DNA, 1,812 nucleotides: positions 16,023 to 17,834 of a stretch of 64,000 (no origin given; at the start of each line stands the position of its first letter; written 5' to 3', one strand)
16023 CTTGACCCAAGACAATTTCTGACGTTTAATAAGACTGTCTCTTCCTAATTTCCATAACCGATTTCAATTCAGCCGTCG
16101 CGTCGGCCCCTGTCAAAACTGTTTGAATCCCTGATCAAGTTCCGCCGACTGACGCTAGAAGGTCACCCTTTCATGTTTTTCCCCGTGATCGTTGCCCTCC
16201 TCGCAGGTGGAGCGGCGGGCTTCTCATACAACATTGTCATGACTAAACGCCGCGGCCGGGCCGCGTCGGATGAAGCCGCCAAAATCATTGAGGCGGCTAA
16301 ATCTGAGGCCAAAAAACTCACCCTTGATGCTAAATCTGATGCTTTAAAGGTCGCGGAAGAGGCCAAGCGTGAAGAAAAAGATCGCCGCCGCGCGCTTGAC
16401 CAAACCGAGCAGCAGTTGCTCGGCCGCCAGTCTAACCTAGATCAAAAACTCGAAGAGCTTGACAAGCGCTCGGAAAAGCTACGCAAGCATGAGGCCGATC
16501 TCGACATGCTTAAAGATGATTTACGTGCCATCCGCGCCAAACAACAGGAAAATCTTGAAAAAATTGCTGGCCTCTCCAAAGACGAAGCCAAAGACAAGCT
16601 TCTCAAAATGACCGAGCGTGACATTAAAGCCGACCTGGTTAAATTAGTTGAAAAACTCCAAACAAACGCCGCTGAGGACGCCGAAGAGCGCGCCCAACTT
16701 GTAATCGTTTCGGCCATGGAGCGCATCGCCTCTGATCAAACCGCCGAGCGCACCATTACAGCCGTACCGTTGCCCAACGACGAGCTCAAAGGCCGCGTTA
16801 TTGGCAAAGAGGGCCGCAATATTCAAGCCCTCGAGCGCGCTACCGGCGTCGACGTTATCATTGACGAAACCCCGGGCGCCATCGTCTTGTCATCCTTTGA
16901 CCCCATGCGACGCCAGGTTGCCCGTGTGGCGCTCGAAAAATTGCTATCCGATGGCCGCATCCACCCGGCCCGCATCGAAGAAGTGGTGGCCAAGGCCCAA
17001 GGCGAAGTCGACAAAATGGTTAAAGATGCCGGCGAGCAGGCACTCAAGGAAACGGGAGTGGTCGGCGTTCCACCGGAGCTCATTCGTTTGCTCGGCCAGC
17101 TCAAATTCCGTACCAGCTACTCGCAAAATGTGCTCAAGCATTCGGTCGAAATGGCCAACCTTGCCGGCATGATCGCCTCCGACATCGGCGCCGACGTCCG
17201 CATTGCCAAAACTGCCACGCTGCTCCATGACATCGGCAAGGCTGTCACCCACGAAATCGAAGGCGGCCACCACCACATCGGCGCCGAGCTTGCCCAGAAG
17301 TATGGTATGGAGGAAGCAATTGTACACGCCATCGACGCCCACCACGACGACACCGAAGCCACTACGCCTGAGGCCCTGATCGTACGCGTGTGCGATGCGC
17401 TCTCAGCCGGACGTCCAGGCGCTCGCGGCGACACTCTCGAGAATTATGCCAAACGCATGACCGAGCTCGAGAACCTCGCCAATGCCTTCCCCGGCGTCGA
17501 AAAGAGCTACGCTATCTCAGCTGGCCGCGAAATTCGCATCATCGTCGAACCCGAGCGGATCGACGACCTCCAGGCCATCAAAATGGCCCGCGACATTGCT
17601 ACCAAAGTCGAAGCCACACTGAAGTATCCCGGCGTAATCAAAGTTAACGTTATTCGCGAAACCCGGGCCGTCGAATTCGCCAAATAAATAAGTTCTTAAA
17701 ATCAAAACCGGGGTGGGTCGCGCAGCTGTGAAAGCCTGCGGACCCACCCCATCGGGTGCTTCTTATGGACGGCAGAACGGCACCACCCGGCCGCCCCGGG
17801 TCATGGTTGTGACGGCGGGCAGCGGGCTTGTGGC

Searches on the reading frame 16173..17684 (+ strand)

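Call 27: search_protein_families(library=pfam, proteins=[window:16173-17684:+], max_evalue=0.01)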
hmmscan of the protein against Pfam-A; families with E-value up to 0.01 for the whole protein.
window:16173-17684:+ (504 aa): 7 families
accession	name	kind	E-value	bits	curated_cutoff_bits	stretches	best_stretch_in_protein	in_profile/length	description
PF12072.13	RNase_Y_N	-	1.7e-30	106.4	32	1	5-188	6-200/201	RNase Y N-terminal region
PF01966.28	HD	-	1.3e-19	71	22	1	320-412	1-115/116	HD domain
PF00013.35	KH_1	-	4.2e-07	30.1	21.5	1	199-254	5-64/66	KH domain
PF08668.18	HDOD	-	4.4e-07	30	22.9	1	318-359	93-135/196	HDOD domain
PF01084.26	Ribosomal_S18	-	0.0029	18.1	21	0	259-288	19-48/52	Ribosomal protein S18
PF13083.13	KH_KhpA-B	-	0.0029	17.9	32.1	0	202-220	36-54/73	KhpA/KhpB, KH domain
PF07650.23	KH_2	-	0.0045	17.2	22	0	205-228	35-58/78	KH domain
